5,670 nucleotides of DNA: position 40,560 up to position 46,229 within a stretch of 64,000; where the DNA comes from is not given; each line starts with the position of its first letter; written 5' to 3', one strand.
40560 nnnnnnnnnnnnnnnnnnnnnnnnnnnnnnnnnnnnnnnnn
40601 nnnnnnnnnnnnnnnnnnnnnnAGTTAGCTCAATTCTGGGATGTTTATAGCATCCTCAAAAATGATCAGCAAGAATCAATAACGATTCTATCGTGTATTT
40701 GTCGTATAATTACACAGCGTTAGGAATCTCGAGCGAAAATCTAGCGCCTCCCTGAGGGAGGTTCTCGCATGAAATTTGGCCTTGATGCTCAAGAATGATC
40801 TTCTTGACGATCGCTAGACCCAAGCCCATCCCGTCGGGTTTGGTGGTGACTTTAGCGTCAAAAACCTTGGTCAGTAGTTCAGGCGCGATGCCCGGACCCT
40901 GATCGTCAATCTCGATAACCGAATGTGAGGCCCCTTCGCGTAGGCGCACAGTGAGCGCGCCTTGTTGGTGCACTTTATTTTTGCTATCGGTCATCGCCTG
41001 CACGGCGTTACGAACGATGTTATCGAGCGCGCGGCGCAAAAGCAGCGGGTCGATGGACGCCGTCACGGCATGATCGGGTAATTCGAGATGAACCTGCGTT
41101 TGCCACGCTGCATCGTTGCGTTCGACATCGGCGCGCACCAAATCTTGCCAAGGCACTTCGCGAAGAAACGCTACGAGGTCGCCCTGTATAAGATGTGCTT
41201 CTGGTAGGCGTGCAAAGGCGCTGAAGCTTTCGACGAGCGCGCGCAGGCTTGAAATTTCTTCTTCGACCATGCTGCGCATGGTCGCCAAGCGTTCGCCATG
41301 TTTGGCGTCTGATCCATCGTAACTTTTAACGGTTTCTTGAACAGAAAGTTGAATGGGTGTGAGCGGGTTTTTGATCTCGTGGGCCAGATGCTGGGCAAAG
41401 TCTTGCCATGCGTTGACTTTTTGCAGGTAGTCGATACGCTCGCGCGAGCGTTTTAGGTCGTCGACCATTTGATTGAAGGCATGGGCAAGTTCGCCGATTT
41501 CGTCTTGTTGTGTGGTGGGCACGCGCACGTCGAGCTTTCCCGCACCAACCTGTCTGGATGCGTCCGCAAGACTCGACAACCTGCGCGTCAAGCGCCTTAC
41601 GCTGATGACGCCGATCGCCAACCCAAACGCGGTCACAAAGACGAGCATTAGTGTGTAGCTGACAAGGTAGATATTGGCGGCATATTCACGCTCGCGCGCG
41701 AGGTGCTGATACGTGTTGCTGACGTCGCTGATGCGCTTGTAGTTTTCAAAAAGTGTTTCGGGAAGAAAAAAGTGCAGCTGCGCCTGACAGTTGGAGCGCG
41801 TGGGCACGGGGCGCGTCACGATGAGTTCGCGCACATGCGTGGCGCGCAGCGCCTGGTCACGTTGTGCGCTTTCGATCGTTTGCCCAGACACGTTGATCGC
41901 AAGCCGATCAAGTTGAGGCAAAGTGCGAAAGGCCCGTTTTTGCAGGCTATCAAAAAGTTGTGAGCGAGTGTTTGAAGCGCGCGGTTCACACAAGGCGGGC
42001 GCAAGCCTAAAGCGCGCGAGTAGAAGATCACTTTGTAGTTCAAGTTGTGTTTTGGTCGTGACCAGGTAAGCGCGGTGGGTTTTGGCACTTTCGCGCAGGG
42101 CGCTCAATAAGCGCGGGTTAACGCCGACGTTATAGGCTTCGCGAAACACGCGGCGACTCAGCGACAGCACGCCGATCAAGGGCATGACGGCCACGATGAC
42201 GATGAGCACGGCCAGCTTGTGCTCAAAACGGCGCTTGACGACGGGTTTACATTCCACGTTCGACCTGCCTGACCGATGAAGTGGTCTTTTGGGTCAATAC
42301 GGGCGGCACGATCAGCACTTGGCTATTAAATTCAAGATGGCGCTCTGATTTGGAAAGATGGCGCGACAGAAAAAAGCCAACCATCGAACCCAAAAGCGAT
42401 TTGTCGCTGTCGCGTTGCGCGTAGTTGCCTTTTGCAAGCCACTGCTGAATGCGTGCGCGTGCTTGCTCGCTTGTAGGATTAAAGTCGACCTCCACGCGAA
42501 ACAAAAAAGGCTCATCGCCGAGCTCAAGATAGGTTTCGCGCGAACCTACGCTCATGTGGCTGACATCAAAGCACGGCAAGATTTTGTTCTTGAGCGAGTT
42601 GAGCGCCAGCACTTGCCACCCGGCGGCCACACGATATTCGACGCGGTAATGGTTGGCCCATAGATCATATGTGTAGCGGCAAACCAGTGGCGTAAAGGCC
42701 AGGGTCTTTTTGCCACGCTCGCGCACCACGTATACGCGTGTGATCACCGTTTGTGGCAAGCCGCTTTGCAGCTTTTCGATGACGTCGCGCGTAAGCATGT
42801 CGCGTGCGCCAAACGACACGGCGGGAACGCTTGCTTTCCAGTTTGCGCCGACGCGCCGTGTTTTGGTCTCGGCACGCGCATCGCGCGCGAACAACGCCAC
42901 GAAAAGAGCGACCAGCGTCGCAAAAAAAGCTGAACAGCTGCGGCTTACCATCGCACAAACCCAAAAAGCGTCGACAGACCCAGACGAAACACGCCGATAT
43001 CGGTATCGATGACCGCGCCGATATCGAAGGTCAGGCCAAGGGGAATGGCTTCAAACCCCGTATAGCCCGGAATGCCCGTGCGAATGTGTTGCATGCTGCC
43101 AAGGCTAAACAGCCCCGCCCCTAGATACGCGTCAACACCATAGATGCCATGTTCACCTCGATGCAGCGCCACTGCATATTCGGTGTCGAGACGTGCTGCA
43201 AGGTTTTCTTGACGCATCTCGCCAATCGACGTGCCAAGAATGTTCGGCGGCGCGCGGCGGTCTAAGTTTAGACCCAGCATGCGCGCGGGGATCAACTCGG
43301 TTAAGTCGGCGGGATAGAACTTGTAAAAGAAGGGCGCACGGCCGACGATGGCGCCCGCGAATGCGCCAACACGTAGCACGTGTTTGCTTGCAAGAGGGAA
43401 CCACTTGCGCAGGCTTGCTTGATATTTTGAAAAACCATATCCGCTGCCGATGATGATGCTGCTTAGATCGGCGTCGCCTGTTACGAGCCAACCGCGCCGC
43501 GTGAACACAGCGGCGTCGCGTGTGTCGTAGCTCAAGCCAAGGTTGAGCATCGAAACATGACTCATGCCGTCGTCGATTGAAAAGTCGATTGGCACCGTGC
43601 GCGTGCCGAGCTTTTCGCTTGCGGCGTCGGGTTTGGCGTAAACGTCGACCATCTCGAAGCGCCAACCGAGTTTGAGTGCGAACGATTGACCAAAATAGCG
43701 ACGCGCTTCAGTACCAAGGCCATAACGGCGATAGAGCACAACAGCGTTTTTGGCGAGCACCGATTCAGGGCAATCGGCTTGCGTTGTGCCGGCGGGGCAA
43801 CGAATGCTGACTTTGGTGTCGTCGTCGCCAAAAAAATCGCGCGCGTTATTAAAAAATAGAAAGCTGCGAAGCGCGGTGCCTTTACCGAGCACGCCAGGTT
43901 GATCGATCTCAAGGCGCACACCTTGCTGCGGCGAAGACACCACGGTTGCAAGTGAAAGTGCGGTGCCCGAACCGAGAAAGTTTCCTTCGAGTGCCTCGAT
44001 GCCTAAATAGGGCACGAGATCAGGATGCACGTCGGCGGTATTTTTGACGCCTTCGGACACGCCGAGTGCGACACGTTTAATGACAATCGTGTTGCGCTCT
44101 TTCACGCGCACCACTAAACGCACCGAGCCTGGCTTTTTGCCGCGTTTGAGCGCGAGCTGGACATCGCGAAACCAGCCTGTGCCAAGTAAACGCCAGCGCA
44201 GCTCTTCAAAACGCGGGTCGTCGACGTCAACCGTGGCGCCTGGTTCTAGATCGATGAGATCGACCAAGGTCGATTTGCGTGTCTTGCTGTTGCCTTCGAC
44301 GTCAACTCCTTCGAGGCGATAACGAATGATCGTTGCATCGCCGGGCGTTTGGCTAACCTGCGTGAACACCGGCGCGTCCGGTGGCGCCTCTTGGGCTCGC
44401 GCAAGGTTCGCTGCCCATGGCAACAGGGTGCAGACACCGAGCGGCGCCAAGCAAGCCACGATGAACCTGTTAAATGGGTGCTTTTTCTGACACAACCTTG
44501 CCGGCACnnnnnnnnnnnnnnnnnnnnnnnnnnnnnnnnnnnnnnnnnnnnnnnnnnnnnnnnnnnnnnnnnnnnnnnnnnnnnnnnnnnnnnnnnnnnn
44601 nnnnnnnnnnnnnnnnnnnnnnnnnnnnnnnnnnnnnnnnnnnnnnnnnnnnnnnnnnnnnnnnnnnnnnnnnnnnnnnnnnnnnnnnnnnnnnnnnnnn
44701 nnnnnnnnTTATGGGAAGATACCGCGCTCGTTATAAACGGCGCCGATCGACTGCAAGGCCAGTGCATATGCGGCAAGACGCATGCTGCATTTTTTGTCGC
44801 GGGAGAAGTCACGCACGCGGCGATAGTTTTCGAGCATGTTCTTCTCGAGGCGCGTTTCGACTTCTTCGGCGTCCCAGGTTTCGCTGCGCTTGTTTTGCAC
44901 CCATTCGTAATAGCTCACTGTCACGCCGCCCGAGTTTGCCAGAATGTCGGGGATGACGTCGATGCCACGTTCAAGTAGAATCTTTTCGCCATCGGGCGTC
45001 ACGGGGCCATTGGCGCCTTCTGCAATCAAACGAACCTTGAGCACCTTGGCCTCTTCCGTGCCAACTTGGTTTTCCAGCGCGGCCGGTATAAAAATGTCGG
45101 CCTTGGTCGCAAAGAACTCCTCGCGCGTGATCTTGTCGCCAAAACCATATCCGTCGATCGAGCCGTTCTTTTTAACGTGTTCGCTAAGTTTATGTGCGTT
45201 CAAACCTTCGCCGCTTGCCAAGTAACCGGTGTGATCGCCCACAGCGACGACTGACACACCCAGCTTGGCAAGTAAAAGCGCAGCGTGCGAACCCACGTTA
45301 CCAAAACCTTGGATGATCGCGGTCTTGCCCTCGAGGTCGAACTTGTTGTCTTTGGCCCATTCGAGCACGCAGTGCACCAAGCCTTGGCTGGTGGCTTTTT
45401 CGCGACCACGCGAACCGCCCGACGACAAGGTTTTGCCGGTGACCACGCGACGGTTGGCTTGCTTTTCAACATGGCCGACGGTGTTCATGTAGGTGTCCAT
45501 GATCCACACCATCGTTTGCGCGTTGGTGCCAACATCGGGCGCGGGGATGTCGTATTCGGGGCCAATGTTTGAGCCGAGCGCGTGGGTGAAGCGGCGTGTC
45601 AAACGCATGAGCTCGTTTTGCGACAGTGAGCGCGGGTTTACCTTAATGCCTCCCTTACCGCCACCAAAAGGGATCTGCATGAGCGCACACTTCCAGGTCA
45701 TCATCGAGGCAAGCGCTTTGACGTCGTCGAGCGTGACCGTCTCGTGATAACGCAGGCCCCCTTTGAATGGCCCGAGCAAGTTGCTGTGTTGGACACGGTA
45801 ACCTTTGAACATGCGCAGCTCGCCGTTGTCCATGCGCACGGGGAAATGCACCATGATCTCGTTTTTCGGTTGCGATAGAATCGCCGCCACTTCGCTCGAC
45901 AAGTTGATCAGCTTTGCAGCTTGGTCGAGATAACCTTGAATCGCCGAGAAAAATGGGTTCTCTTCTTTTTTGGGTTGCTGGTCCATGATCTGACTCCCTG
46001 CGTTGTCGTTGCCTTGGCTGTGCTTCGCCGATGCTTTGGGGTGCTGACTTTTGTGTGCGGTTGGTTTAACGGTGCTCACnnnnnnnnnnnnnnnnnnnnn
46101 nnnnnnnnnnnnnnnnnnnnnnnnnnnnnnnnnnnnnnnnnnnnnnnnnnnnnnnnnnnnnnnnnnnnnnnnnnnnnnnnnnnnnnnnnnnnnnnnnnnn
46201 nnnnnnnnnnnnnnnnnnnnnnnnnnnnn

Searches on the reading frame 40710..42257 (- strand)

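Call 80: search_protein_families(library=pfam, proteins=[window:40710-42257:-])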
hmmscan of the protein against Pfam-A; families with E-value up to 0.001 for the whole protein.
window:40710-42257:- (515 aa): 4 families
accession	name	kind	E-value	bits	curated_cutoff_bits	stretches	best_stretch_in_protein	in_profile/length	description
PF02518.31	HATPase_c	-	1.1e-21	77.7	26.4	1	403-513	2-109/111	Histidine kinase-, DNA gyrase B-, and HSP90-like ATPase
PF00672.30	HAMP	-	5.1e-16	59.2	25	1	220-269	3-52/53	HAMP domain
PF00512.31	HisKA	-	4e-09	36.8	26.9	1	284-351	2-63/66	His Kinase A (phospho-acceptor) domain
PF14501.12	HATPase_c_5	-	0.00047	20.5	22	0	408-499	7-90/102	GHKL domain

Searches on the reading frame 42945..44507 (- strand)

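Call 80: search_protein_families(library=pfam, proteins=[window:42945-44507:-])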
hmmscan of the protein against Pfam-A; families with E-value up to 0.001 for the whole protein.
window:42945-44507:- (520 aa): 2 families
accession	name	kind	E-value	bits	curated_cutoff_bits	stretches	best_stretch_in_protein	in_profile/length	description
PF01103.29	Omp85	-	3.6e-13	50.2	24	1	176-381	1-179/325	Omp85 superfamily domain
PF07244.20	POTRA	-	0.00011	23.2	21.3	1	63-138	1-79/79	Surface antigen variable number repeat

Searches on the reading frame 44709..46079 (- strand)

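Call 80: search_protein_families(library=pfam, proteins=[window:44709-46079:-])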
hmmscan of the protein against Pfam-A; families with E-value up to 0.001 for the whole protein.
window:44709-46079:- (456 aa): 3 families
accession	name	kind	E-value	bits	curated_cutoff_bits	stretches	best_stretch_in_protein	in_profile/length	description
PF00208.27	ELFV_dehydrog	-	1.3e-69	235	23.4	1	221-453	1-241/241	Glutamate/Leucine/Phenylalanine/Valine dehydrogenase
PF02812.23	ELFV_dehydrog_N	-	3.1e-58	195.5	25.3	1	71-198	1-128/129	Glu/Leu/Phe/Val dehydrogenase, dimerisation domain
PF02826.25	2-Hacid_dh_C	-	0.0004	20.3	25.1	1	241-283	23-68/178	D-isomer specific 2-hydroxyacid dehydrogenase, NAD binding domain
